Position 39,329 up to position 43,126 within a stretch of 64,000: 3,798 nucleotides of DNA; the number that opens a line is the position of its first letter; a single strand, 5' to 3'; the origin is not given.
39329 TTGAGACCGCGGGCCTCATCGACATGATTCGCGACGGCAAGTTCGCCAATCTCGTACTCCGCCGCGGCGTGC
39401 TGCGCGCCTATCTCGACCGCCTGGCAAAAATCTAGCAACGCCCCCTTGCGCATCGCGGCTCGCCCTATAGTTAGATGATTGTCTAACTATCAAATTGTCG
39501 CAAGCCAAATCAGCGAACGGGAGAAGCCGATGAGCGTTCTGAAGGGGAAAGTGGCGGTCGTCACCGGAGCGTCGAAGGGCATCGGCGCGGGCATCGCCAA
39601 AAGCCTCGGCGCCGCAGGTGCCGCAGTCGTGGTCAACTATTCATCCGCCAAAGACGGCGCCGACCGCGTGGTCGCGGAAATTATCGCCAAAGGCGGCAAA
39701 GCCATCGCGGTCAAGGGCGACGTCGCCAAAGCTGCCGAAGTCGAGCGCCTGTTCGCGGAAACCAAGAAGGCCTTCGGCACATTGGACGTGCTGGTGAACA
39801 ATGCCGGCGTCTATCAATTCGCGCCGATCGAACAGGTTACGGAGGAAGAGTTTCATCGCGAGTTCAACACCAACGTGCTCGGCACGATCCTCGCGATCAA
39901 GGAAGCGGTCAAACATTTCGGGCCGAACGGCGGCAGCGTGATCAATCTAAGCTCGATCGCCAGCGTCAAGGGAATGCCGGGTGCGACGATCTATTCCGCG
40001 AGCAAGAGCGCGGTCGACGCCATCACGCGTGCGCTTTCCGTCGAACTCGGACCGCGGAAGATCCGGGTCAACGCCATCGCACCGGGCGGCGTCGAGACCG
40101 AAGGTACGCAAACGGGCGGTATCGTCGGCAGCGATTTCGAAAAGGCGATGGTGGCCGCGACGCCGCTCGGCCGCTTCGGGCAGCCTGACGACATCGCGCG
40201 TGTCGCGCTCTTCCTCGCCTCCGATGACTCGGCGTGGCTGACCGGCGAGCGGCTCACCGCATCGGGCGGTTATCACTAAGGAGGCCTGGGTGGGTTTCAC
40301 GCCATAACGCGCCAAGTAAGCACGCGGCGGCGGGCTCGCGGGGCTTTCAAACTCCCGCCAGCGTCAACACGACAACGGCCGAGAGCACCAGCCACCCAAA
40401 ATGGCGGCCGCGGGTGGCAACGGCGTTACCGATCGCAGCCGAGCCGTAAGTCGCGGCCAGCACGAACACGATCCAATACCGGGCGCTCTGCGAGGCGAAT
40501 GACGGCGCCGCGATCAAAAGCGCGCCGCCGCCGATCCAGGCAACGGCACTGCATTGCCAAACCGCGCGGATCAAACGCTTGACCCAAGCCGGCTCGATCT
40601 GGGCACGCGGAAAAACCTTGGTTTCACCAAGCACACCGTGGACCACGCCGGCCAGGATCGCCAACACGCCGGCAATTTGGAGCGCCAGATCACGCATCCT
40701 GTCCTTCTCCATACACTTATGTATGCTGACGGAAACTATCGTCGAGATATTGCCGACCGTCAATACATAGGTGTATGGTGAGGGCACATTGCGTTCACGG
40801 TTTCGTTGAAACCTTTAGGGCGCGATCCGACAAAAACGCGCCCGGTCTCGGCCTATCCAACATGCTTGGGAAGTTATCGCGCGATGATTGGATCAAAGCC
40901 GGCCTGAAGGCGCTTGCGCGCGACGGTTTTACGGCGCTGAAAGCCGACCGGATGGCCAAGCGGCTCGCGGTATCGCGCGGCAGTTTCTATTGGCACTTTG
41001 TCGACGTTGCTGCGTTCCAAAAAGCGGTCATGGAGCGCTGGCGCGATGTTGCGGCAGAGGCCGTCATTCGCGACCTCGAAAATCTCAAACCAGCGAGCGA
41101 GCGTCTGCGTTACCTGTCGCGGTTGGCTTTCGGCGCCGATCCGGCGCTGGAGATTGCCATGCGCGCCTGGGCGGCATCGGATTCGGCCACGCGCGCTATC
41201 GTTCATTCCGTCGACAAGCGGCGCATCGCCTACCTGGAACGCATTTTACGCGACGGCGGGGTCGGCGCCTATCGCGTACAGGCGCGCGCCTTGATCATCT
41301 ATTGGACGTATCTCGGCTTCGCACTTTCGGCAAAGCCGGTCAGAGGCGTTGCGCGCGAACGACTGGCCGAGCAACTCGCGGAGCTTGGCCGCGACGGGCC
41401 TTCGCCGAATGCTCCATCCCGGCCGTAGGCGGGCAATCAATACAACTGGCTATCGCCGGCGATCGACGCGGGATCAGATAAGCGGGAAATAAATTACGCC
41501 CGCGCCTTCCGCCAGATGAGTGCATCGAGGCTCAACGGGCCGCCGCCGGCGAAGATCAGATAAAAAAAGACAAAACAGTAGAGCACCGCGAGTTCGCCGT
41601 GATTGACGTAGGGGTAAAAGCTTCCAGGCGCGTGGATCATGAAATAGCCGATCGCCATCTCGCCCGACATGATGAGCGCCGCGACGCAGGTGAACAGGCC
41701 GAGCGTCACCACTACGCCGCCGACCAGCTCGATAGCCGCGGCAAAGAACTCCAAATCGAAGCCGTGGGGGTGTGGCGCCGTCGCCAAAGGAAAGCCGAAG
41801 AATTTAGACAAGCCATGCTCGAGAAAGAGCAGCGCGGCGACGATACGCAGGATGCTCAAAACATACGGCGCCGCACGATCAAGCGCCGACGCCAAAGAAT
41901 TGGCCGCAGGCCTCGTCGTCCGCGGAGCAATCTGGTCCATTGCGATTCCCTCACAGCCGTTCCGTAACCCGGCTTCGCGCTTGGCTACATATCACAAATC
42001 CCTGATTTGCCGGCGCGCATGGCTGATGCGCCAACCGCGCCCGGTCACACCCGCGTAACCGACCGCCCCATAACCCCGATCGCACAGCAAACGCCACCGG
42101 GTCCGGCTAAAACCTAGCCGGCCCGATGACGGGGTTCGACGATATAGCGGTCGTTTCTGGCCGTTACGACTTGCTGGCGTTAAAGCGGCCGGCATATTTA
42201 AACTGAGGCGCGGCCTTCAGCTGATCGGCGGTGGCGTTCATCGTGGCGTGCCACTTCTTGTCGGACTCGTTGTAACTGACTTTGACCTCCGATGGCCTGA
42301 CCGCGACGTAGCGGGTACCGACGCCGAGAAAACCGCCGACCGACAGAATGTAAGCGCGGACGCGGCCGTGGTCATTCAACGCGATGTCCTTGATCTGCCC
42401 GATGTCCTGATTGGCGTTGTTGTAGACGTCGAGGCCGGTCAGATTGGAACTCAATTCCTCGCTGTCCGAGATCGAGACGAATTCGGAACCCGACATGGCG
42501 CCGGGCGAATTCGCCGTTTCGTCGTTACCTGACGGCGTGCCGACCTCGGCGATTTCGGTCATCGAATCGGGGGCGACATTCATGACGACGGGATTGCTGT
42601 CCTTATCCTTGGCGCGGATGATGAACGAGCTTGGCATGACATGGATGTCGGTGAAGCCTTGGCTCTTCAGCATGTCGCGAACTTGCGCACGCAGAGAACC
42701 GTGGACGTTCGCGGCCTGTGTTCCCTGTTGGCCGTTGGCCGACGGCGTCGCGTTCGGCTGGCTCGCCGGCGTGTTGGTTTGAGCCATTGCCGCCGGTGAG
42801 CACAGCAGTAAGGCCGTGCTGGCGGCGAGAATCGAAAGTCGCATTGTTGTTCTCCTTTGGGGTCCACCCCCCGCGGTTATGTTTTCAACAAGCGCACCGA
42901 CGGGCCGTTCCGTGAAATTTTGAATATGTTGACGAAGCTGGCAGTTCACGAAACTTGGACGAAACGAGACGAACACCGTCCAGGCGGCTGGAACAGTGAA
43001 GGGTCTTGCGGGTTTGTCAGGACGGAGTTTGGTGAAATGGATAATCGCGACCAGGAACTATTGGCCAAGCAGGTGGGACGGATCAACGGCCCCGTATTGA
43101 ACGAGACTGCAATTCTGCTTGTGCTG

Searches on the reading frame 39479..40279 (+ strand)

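Call 74: search_protein_families(library=pfam, proteins=[window:39479-40279:+], max_evalue=0.0001)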
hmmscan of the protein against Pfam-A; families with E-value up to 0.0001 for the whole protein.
window:39479-40279:+ (266 aa): 5 families
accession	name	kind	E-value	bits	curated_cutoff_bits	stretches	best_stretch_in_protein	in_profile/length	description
PF13561.12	adh_short_C2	-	8.9e-66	222.3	27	1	30-266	1-236/236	Enoyl-(Acyl carrier protein) reductase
PF00106.31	adh_short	-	1.6e-54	184.8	26.6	1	24-211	1-188/195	short chain dehydrogenase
PF08659.16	KR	-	2.9e-20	73.4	22.6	1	27-185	4-162/180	KR domain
PF23441.1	SDR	-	1e-08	35.3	27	1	26-262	10-252/258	SDR-like rossmann domain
PF08643.16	DUF1776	-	4.9e-05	23.3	25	1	110-203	101-197/294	Fungal family of unknown function (DUF1776)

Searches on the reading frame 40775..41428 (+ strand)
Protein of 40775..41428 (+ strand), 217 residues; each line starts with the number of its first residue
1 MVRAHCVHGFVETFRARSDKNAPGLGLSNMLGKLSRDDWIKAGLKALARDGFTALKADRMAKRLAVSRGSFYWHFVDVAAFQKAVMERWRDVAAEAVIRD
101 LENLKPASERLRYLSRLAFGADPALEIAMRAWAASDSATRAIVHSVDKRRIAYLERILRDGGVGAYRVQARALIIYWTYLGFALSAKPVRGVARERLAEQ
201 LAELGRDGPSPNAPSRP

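Call 74: search_protein_families(library=pfam, proteins=[window:40775-41428:+], max_evalue=0.0001)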
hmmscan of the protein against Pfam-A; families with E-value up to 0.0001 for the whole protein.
window:40775-41428:+ (217 aa): 1 family
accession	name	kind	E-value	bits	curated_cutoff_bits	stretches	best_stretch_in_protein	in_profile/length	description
PF00440.29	TetR_N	-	9.4e-07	29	24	1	40-76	2-38/47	Bacterial regulatory proteins, tetR family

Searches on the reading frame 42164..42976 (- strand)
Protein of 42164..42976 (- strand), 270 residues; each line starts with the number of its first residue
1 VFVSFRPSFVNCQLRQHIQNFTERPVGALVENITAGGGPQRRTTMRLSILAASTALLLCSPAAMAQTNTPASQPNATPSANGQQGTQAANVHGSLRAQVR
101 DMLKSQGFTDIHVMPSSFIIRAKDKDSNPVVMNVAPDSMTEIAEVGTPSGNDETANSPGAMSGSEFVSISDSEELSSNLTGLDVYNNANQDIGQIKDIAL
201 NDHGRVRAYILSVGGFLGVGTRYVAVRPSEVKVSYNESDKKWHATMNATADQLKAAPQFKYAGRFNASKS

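Call 74: search_protein_families(library=pfam, proteins=[window:42164-42976:-], max_evalue=0.0001)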
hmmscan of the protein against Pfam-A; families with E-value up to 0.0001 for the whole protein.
window:42164-42976:- (270 aa): 1 family
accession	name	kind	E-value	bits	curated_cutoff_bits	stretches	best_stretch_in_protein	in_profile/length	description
PF05239.21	PRC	-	1.5e-10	41.4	21.2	1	173-229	3-58/78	PRC-barrel domain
